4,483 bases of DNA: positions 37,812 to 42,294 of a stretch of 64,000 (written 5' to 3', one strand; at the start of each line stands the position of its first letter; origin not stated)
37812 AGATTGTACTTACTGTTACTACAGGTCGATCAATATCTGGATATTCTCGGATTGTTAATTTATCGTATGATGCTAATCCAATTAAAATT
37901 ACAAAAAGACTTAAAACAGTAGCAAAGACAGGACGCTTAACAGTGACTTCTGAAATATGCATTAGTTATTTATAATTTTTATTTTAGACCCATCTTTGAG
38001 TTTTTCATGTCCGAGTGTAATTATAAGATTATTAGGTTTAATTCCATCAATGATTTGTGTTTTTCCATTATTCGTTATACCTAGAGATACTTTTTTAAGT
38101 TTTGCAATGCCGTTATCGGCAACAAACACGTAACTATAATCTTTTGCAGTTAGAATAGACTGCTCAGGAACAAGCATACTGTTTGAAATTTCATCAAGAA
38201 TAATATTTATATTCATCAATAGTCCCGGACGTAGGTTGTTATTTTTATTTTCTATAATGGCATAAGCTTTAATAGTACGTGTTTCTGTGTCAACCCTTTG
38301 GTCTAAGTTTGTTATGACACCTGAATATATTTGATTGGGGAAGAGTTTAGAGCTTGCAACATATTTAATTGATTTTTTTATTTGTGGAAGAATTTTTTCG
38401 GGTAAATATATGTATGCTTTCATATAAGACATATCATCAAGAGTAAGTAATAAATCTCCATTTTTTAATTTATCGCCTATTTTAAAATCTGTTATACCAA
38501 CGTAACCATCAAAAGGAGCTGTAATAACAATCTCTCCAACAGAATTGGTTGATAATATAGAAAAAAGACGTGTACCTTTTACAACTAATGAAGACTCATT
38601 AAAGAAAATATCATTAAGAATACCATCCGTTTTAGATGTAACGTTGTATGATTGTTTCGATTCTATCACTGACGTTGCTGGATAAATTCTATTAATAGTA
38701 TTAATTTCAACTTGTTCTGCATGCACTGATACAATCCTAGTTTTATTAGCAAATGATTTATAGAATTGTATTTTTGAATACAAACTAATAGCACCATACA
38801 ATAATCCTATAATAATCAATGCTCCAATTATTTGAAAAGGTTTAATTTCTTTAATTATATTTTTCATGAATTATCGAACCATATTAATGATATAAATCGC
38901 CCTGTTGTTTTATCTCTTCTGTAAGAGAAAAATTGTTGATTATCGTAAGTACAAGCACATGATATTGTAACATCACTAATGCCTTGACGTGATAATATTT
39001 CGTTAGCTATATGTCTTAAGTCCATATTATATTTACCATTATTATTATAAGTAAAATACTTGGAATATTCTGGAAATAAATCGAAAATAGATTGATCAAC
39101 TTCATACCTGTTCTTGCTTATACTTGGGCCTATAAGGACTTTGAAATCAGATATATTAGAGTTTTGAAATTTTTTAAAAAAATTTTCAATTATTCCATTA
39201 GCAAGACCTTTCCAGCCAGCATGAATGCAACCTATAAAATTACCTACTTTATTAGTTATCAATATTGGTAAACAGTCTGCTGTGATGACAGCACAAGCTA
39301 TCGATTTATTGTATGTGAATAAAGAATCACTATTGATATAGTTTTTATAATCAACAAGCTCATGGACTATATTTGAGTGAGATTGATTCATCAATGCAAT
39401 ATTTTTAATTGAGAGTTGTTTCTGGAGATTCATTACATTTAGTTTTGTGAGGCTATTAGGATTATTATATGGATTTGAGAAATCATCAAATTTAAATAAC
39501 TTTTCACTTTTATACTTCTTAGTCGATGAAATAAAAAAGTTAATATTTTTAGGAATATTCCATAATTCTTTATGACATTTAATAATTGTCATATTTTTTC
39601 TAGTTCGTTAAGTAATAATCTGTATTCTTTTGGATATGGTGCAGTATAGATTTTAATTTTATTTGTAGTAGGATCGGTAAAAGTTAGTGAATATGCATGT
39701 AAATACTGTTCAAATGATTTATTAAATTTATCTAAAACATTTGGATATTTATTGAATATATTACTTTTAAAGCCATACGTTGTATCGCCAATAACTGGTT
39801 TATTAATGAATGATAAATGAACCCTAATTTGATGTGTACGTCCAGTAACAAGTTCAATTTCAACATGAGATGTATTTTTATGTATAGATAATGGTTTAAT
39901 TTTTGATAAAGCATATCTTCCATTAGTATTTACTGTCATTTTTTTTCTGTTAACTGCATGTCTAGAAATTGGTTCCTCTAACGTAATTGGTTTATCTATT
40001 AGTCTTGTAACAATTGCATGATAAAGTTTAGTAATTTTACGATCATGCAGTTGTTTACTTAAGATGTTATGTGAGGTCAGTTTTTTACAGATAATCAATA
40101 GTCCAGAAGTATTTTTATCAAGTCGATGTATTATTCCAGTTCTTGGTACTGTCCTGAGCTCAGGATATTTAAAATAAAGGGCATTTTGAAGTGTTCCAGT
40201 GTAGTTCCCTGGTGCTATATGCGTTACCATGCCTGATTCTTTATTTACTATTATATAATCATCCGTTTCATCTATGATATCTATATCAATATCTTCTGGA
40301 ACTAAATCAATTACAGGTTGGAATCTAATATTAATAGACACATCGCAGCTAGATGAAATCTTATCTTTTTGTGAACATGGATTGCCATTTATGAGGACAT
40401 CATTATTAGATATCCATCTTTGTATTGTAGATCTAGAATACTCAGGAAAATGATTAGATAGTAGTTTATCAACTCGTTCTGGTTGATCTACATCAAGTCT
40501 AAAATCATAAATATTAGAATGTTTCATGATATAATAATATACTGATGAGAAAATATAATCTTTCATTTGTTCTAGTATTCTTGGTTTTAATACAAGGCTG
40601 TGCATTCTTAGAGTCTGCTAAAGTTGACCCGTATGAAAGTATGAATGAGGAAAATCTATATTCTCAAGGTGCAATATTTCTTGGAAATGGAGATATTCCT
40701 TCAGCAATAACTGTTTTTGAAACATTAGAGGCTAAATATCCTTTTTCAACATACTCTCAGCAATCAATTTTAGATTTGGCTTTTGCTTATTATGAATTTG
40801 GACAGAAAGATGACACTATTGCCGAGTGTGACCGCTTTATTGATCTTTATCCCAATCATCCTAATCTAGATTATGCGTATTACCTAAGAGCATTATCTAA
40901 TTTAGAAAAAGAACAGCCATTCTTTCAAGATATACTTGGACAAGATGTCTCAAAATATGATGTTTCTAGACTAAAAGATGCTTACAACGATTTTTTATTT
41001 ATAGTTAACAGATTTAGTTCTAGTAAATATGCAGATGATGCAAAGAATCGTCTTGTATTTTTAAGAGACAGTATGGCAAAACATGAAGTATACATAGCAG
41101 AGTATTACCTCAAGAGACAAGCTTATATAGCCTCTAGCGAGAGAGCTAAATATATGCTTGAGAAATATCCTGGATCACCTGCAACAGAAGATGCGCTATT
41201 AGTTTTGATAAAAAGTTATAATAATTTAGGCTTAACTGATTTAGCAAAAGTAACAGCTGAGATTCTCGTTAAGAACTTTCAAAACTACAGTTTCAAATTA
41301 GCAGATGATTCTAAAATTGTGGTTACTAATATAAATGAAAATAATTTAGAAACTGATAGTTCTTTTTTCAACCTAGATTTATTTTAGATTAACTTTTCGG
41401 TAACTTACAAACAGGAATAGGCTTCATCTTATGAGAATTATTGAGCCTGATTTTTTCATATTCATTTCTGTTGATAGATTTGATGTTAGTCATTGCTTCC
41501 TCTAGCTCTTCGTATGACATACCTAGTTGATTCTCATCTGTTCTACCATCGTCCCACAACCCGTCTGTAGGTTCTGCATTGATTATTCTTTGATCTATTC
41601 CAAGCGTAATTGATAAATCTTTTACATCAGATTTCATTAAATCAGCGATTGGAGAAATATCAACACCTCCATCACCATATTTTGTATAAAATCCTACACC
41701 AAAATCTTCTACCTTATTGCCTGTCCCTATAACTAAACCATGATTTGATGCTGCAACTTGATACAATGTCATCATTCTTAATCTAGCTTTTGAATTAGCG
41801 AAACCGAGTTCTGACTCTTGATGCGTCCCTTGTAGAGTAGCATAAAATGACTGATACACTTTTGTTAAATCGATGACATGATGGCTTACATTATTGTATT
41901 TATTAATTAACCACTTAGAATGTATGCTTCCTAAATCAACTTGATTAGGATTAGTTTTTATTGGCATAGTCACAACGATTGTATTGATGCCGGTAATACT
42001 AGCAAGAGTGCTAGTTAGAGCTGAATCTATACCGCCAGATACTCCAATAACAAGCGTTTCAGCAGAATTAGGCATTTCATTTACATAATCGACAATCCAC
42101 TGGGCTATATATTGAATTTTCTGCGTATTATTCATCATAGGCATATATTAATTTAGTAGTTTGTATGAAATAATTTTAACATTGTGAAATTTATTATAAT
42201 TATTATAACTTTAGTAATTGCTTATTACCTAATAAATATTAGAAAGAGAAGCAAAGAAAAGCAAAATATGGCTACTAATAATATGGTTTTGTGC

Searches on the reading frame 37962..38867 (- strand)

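Call 34: search_protein_families(library=ncbifam, proteins=[window:37962-38867:-], max_evalue=1e-20)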
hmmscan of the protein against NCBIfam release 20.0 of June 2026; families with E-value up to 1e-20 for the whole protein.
window:37962-38867:- (301 aa): 3 families
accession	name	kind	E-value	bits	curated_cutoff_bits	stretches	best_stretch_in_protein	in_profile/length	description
TIGR01730.1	RND_mfp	subfamily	3.6e-47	160.9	94.9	1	111-298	133-321/322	efflux RND transporter periplasmic adaptor subunit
TIGR00999.1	8a0102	subfamily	7.6e-24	84.3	319.3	1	110-290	89-270/271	CzcB/NccB family metal efflux transporter periplasmic adaptor subunit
NF008589.1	PRK11556.1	equivalog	8.7e-21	74.3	391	0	115-300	195-389/392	MdtA/MuxA family multidrug efflux RND transporter periplasmic adaptor subunit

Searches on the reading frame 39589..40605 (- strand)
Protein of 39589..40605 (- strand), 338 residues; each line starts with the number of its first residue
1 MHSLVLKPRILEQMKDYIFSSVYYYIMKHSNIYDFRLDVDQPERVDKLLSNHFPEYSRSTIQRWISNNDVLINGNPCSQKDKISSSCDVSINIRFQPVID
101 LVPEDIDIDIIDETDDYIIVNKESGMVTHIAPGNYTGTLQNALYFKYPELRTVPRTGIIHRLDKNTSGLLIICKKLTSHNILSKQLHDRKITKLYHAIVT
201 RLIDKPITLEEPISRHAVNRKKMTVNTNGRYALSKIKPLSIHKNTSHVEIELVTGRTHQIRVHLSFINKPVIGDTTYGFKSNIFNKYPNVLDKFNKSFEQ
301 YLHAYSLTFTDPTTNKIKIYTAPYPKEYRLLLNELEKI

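Call 34: search_protein_families(library=ncbifam, proteins=[window:39589-40605:-], max_evalue=1e-20)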
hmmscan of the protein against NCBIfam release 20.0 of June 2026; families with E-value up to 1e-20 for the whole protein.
window:39589-40605:- (338 aa): 5 families
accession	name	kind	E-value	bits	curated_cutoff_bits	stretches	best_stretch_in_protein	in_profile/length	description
NF008385.0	PRK11180.1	equivalog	3.1e-71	240.4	351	1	43-335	18-312/325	23S rRNA pseudouridine(1911/1915/1917) synthase RluD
TIGR00005.1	rluA_subfam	subfamily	4.8e-71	239.5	192.7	1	43-335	6-297/298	RluA family pseudouridine synthase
NF008249.0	PRK11025.1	equivalog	2.8e-25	88.9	378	1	44-336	21-314/317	23S rRNA pseudouridine(955/2504/2580) synthase RluC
TIGR01621.1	RluA-like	hypoth_equivalog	3e-22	78.9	222.3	1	108-287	2-175/217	TIGR01621 family pseudouridine synthase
NF008321.0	PRK11112.1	equivalog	9.7e-21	74.2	328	0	109-335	3-234/257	tRNA pseudouridine(65) synthase TruC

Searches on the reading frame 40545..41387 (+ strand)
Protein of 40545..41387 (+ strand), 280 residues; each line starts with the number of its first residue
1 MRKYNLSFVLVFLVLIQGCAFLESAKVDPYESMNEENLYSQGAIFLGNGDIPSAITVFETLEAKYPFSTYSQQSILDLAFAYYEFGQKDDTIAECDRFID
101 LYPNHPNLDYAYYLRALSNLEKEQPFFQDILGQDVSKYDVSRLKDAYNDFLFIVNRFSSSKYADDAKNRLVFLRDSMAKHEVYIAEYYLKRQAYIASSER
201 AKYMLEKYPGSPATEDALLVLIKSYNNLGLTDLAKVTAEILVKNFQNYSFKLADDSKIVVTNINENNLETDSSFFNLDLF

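Call 36: search_protein_families(library=ncbifam, proteins=[window:40545-41387:+], max_evalue=1e-25)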
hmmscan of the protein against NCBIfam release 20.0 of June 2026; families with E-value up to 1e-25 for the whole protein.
window:40545-41387:+ (280 aa): 2 families
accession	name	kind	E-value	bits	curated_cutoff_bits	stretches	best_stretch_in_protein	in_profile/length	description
TIGR03302.1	OM_YfiO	subfamily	6.7e-71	238.5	81.4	1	7-248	5-236/239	outer membrane protein assembly factor BamD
NF008119.0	PRK10866.1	equivalog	3.3e-52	177.6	363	1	14-244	15-241/243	outer membrane protein assembly factor BamD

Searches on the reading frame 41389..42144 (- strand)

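Call 36: search_protein_families(library=ncbifam, proteins=[window:41389-42144:-], max_evalue=1e-25)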
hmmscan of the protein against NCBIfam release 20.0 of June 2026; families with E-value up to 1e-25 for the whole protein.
window:41389-42144:- (251 aa): 4 families
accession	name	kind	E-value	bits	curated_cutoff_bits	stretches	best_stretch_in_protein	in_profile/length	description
TIGR00552.1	nadE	equivalog_domain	4.6e-52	176.7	63.65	1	8-239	4-237/251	NAD(+) synthase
NF010587.0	PRK13980.1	equivalog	7.7e-52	176.1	255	1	4-227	9-223/267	NAD+ synthase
NF001979.1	PRK00768.1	equivalog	3.7e-36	125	250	1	2-239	13-259/266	NAD(+) synthase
NF002048.0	PRK00876.1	subfamily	7.1e-27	94.1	313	0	114-218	172-276/330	NAD(+) synthase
